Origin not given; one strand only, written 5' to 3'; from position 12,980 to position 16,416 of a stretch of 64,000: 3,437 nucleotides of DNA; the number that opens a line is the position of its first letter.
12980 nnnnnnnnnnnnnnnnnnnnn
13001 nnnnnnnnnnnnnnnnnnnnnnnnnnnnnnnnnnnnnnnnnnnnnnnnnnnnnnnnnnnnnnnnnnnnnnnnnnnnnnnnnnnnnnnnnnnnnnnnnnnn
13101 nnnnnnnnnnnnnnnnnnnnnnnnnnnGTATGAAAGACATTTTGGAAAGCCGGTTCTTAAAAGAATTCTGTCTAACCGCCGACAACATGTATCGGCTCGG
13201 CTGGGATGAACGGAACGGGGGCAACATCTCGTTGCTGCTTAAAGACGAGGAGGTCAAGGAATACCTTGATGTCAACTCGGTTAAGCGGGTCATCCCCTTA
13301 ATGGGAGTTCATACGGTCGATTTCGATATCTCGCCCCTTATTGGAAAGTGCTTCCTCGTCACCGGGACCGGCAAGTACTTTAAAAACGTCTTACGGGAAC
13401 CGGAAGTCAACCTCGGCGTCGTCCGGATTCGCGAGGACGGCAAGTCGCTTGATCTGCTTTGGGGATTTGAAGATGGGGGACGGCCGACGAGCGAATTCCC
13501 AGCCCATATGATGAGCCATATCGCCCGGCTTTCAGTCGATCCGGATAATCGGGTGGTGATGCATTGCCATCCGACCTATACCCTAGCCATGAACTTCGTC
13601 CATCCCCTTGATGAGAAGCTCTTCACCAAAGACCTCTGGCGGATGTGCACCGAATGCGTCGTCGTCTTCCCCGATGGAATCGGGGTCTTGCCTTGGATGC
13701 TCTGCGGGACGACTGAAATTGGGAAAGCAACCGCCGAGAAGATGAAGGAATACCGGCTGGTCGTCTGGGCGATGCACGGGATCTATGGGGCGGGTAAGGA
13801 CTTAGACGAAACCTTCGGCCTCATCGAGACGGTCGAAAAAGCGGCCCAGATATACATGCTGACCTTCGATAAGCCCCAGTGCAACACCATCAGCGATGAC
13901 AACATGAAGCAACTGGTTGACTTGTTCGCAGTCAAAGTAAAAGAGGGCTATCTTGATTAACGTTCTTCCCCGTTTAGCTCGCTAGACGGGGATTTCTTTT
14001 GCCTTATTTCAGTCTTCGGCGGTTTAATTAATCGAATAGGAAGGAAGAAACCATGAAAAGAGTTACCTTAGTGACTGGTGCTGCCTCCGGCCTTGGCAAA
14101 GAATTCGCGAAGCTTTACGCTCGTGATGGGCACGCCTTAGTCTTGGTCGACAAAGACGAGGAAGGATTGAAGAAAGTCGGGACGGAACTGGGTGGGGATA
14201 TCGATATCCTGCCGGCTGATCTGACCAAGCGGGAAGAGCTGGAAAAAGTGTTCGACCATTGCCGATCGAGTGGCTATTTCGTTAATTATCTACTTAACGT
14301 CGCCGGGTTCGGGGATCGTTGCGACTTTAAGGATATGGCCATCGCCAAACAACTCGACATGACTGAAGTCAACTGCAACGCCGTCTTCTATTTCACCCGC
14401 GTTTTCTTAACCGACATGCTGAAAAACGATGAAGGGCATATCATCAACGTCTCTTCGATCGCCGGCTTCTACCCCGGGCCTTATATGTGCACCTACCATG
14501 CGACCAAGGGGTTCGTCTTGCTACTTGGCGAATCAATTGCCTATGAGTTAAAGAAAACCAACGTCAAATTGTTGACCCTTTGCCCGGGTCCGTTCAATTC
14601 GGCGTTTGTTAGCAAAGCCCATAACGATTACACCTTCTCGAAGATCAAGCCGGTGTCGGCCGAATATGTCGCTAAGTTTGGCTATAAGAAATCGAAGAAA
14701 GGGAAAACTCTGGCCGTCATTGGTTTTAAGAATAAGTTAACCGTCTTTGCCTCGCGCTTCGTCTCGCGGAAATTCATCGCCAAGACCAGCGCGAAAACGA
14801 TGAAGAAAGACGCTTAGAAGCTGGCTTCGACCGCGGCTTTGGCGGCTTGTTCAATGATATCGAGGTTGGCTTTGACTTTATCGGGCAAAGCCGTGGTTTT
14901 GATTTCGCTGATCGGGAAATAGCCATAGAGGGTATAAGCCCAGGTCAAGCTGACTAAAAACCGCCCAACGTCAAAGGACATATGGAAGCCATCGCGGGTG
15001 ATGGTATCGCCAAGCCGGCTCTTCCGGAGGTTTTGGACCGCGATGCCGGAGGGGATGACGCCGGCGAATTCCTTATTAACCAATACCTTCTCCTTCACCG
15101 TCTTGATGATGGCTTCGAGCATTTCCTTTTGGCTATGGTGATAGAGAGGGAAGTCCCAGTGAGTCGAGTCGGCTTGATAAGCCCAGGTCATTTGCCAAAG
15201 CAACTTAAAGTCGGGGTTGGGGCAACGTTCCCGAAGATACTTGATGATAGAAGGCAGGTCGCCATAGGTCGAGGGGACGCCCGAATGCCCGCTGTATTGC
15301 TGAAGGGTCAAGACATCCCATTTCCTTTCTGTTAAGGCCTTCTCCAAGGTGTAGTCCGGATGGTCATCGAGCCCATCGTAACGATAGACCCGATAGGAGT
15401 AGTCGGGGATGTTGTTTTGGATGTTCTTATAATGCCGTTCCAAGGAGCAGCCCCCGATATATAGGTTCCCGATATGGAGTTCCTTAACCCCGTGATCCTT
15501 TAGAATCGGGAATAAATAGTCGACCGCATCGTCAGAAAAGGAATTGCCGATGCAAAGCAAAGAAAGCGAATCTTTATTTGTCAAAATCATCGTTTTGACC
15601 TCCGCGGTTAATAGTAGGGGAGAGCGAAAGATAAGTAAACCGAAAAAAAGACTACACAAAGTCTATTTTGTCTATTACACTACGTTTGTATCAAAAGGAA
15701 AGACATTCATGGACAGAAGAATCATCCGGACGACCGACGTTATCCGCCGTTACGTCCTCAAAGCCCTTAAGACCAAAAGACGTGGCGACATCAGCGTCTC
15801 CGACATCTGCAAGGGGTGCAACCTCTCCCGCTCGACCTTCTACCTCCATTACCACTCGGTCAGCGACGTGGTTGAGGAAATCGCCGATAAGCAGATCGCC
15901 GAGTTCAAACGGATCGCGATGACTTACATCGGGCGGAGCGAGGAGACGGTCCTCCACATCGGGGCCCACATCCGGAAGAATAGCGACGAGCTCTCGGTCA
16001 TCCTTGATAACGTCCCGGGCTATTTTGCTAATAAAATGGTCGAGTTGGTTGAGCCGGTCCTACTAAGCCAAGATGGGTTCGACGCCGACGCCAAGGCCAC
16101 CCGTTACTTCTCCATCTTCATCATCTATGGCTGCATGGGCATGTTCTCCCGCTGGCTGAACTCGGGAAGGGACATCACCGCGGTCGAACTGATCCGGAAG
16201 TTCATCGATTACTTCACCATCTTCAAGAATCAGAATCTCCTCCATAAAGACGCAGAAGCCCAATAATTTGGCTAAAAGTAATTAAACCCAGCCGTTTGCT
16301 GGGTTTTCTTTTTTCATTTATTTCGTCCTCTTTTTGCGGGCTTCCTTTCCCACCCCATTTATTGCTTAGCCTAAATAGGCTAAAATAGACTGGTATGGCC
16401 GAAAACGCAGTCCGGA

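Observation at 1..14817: Compact rhamnoglycoside utilisation locus that feeds straight into rhaBAD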

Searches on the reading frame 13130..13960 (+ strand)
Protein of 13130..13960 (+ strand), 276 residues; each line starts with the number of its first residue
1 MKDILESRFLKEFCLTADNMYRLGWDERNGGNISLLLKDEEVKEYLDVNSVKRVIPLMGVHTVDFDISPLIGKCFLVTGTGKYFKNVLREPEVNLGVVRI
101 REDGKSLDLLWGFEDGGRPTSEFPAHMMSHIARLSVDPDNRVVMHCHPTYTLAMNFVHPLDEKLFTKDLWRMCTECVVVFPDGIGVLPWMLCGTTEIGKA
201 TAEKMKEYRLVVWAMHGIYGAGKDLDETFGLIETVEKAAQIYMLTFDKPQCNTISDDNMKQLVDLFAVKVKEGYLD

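Call 3: search_protein_families(library=pfam, proteins=[window:13130-13960:+])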
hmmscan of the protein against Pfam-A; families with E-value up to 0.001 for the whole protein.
window:13130-13960:+ (276 aa): 1 family
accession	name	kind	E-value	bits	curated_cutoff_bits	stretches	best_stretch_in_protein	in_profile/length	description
PF00596.27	Aldolase_II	-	3.4e-29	102.5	22.2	1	12-242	2-182/183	Class II Aldolase and Adducin N-terminal domain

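Call 8: search_protein_families(library=ncbifam, proteins=[window:13130-13960:+], max_evalue=0.01)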
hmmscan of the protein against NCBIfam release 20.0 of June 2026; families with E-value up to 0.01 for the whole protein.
window:13130-13960:+ (276 aa): 16 families
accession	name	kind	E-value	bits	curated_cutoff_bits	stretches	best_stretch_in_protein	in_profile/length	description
TIGR02624.1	rhamnu_1P_ald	equivalog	1.7e-121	404.6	400.95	1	1-275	1-270/270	rhamnulose-1-phosphate aldolase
NF002963.0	PRK03634.1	equivalog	1.8e-108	361.8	170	1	1-275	1-272/274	rhamnulose-1-phosphate aldolase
NF006208.0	PRK08333.1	equivalog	4.5e-14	52.5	267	1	118-247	68-185/189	aldolase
NF043034.1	OxoTetrPhDc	equivalog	6.2e-13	49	250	1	116-262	67-204/205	3-oxo-tetronate 4-phosphate decarboxylase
NF005302.0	PRK06833.1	equivalog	2.2e-12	46.9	264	1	117-267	71-208/214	L-fuculose-phosphate aldolase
NF006413.0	PRK08660.1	equivalog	2.6e-09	37.2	203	1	138-245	80-177/184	aldolase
NF005984.0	PRK08087.1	subfamily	5.5e-09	36.1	264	1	113-266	64-206/215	L-fuculose-phosphate aldolase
TIGR01086.1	fucA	equivalog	6.3e-07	29.4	400.25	1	113-266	63-205/214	L-fuculose-phosphate aldolase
NF005689.0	PRK07490.1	equivalog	1.1e-06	28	260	1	137-250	98-204/248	hypothetical protein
NF053537.1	DhpthDcsPhtC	equivalog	1.3e-06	27.9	200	1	122-265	73-214/232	3,4-dihydroxyphthalate decarboxylase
NF040649.1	FucA_Meth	equivalog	6.7e-06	26.1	250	1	117-244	63-175/179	L-fuculose phosphate aldolase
NF005123.0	PRK06557.1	subfamily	1.1e-05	25.3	251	1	138-266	94-216/223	L-ribulose-5-phosphate 4-epimerase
NF053831.1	RU1PAldHalo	equivalog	3e-05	23.6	300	1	117-266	66-203/208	ribulose-1-phosphate aldolase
NF005484.0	PRK07090.1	equivalog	0.00053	19.4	261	1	137-257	112-225/260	aldolase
NF004855.0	PRK06208.1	subfamily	0.0012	18.1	255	1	130-259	119-241/274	class II aldolase/adducin family protein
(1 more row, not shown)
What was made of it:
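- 13130..13960 (+): rhaD, rhamnulose-1-phosphate aldolase. TIGR02624 at 404.6 bits, above its 400.95 cutoff (call 8).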

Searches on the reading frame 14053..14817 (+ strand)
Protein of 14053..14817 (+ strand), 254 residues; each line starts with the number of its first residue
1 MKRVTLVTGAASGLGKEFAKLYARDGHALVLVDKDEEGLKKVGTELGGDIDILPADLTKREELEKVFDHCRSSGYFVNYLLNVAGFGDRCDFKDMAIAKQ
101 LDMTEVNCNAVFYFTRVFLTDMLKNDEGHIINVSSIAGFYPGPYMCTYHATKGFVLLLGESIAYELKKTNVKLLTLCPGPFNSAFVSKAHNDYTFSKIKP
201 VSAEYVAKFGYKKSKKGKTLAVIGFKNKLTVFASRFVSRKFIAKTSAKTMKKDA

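Call 3: search_protein_families(library=pfam, proteins=[window:14053-14817:+])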
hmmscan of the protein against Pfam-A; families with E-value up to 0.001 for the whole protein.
window:14053-14817:+ (254 aa): 3 families
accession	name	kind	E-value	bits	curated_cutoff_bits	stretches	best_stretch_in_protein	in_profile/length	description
PF00106.31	adh_short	-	3.1e-42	144.7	26.6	1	4-191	2-192/195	short chain dehydrogenase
PF13561.12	adh_short_C2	-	8.9e-27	94.6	27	1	9-191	1-186/236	Enoyl-(Acyl carrier protein) reductase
PF08659.16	KR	-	1.8e-07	31.7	22.6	1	5-154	3-155/180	KR domain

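Call 8: search_protein_families(library=ncbifam, proteins=[window:14053-14817:+], max_evalue=0.01)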
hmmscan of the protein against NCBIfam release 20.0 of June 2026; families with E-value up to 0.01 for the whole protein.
window:14053-14817:+ (254 aa): 212 families (the best 25 are shown)
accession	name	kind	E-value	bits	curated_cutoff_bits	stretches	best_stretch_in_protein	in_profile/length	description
NF040690.1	mycolate_SDR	equivalog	1.7e-35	122.7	380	1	3-249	9-260/265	mycolate reductase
NF005559.1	PRK07231.1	subfamily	4.8e-33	114.7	215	1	3-194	5-199/249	glucose 1-dehydrogenase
NF006123.0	PRK08267.1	equivalog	3.4e-32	111.7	261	1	4-249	4-255/261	SDR family oxidoreductase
NF004196.0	PRK05650.1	equivalog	1.4e-30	106.3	297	1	3-191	3-194/272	SDR family oxidoreductase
NF005806.0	PRK07666.1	equivalog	1.8e-30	106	286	1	3-186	8-194/239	3-ketoacyl-ACP reductase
NF047923.1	pyridox_DH_SDR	equivalog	4.7e-29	101.6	325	1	2-203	3-204/243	pyridoxal 4-dehydrogenase, SDR-type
NF005672.0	PRK07454.1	equivalog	1.3e-28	99.8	234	1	2-208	6-215/241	SDR family oxidoreductase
NF052558.1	MBtsdlDhBudC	equivalog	2.5e-28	99.3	270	1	2-190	3-191/250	meso-2,3-butanediol dehydrogenase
NF004791.0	PRK06138.1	equivalog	6.4e-28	97.7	312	1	2-190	5-195/252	SDR family oxidoreductase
NF004825.0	PRK06181.1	equivalog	1.2e-27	96.9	215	1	2-239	6-253/268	SDR family oxidoreductase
NF009093.0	PRK12429.1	subfamily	1.2e-27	96.9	258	1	2-193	5-199/259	3-hydroxybutyrate dehydrogenase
NF005878.0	PRK07825.1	subfamily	1.2e-27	96.9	287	1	3-223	10-226/278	short chain dehydrogenase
TIGR01963.1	PHB_DH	subfamily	1.3e-27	96.6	307.05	1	2-205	1-205/255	3-hydroxybutyrate dehydrogenase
NF005594.0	PRK07326.1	equivalog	5.7e-27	94.8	271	1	2-200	6-205/237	SDR family oxidoreductase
NF004198.0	PRK05653.1-3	equivalog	7.5e-27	94.4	296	1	2-203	7-211/248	3-oxoacyl-ACP reductase FabG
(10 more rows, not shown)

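Call 36: find_homologous_proteins(query=window:14053-14817:+, max_evalue=1e-30)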
Query window:14053-14817:+ (254 aa): 1920 proteins with E <= 1e-30 among 5191 candidates; the best 120 are listed.
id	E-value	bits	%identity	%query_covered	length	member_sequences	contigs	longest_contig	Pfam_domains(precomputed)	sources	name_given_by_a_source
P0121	2.7e-163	560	99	100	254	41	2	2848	PF08659.17,PF13561.13,PF00106.32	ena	-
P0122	1.2e-127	443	77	100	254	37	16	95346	PF08659.17,PF13561.13,PF00106.32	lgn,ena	-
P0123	2.2e-126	439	77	100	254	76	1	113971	PF08659.17,PF13561.13,PF00106.32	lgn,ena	-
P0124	3.5e-116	405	73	98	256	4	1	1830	PF08659.17,PF13561.13,PF00106.32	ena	-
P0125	8.3e-113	394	70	99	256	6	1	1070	PF08659.17,PF13561.13,PF00106.32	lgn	-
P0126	1.3e-112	394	71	99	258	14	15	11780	PF08659.17,PF13561.13,PF00106.32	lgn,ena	-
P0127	6.5e-112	391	71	99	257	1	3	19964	PF08659.17,PF13561.13,PF00106.32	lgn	-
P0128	6.1e-111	388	69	100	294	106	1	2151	PF08659.17,PF13561.13,PF00106.32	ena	-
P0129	6.3e-111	388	70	100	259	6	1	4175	PF08659.17,PF13561.13,PF00106.32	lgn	-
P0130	1.6e-110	387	68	99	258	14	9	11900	PF08659.17,PF13561.13,PF00106.32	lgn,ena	-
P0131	1.6e-110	387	69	99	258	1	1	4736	PF08659.17,PF02719.22,PF13561.13,PF00106.32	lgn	-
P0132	2.9e-110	386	68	99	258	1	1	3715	PF08659.17,PF13561.13,PF00106.32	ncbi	-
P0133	3.8e-110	386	69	100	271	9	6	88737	PF08659.17,PF13561.13,PF00106.32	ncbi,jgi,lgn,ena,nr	ncbi:MAG TPA: hypothetical protein DD377_02790 [Firmicutes bacterium]|nr:hypothetical protein [Bacil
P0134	4.0e-110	385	69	99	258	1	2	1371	PF08659.17,PF02719.22,PF13561.13,PF00106.32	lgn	-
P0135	5.1e-110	385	69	99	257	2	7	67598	PF08659.17,PF13561.13,PF00106.32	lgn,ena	-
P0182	3.8e-106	372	67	99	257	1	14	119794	PF08659.17,PF13561.13,PF00106.32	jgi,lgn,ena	-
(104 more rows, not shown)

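Call 37: find_encoding_contigs(protein=P0123, flank=6000, max_places=2)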
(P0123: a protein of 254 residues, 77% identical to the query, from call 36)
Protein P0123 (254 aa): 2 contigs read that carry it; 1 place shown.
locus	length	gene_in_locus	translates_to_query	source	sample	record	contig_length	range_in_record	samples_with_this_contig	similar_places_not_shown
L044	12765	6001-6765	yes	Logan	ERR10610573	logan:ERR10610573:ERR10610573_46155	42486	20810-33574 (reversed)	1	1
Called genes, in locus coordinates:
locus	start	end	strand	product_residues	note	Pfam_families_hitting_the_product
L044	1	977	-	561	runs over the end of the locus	PF02903:Alpha-amylase_N, PF00128:Alpha-amylase, PF14701:hDGE_amylase (weak)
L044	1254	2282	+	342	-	-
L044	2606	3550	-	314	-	PF09335:VTT_dom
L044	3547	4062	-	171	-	PF03061:4HBT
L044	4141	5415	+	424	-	PF05496:RuvB_N, PF13173:AAA_14 (weak), PF00004:AAA, PF16193:AAA_assoc_2, PF12002:MgsA_C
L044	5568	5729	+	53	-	-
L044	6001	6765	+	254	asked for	PF00106:adh_short, PF08659:KR, PF13561:adh_short_C2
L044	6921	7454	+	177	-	PF14278:TetR_C_8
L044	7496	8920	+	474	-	PF03706:LPG_synthase_TM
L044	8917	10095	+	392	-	PF13439:Glyco_transf_4, PF13477:Glyco_trans_4_2 (weak), PF13579:Glyco_trans_4_4, PF00534:Glycos_transf_1, PF13692:Glyco_trans_1_4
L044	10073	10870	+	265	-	PF21982:RecX_HTH1 (weak), PF02631:RecX_HTH2 (weak), PF21981:RecX_HTH3 (weak)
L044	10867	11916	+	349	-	PF01336:tRNA_anti-codon, PF01966:HD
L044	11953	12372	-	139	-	PF11969:DcpS_C, PF01230:HIT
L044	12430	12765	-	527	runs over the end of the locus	-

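Call 38: find_encoding_contigs(protein=P0133, flank=6000, max_places=2)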
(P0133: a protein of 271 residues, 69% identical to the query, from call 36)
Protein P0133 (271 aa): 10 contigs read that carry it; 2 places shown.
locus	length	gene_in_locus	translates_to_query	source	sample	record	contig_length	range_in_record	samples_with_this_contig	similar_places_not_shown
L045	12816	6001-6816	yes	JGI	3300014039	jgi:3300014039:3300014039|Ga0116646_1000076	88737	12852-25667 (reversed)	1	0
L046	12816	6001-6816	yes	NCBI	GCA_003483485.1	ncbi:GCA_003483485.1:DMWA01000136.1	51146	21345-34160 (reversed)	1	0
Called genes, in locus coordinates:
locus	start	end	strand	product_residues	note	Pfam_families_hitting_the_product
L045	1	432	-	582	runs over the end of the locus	-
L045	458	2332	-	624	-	-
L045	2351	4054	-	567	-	PF13306:LRR_5, PF13855:LRR_8 (faint), PF13306:LRR_5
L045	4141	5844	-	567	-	PF02690:Na_Pi_cotrans, PF01895:PhoU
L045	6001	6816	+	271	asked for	PF00106:adh_short, PF08659:KR, PF13561:adh_short_C2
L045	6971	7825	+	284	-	-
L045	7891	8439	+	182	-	PF14278:TetR_C_8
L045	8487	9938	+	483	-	PF03706:LPG_synthase_TM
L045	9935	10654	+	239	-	-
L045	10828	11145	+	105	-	PF00534:Glycos_transf_1 (weak)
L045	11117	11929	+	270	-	PF21982:RecX_HTH1 (faint), PF02631:RecX_HTH2 (weak)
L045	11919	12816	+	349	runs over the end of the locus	PF01336:tRNA_anti-codon (weak), PF01966:HD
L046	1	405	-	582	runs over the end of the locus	-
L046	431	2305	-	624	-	-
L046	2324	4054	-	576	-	PF13306:LRR_5, PF13855:LRR_8 (faint), PF13306:LRR_5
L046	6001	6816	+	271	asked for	PF00106:adh_short, PF08659:KR, PF13561:adh_short_C2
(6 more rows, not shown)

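Call 39: find_encoding_contigs(protein=P0182, flank=6000, max_places=2)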
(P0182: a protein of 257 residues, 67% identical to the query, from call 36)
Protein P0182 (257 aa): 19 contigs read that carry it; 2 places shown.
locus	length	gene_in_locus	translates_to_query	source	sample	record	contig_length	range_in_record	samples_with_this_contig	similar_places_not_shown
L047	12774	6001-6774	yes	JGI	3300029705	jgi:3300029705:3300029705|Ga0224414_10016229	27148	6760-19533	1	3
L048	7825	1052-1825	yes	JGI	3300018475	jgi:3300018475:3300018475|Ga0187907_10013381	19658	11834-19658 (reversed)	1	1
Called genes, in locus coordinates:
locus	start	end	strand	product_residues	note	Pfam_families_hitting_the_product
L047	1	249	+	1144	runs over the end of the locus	PF00580:UvrD-helicase, PF13245:AAA_19, PF13604:AAA_30 (faint), PF13361:UvrD_C, PF13538:UvrD_C_2 (faint)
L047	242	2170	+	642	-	PF00270:DEAD (weak), PF00580:UvrD-helicase, PF13086:AAA_11 (faint), PF13245:AAA_19, PF13604:AAA_30, PF01443:Viral_helicase1 (faint), PF05127:NAT10_TcmA_helicase, PF13538:UvrD_C_2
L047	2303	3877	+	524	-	PF00933:Glyco_hydro_3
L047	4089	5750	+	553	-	PF00365:PFK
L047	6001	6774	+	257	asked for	PF00106:adh_short, PF08659:KR, PF13561:adh_short_C2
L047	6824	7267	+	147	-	-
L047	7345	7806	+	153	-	PF04073:tRNA_edit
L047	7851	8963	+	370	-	PF08282:Hydrolase_3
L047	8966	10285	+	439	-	-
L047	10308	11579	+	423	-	PF01553:Acyltransferase (weak)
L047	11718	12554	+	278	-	PF00497:SBP_bac_3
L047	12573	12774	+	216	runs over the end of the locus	PF00528:BPD_transp_1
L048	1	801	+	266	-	?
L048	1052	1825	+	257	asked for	PF00106:adh_short, PF08659:KR, PF13561:adh_short_C2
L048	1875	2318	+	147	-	-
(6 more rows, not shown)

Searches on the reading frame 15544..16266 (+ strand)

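Call 9: search_protein_families(library=pfam, proteins=[window:15544-16266:+])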
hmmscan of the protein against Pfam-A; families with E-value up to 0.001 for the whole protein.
window:15544-16266:+ (240 aa): 1 family
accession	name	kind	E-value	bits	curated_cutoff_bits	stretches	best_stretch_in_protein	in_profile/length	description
PF14278.11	TetR_C_8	-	4.9e-08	33.4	26.1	1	133-223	4-100/103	Transcriptional regulator C-terminal region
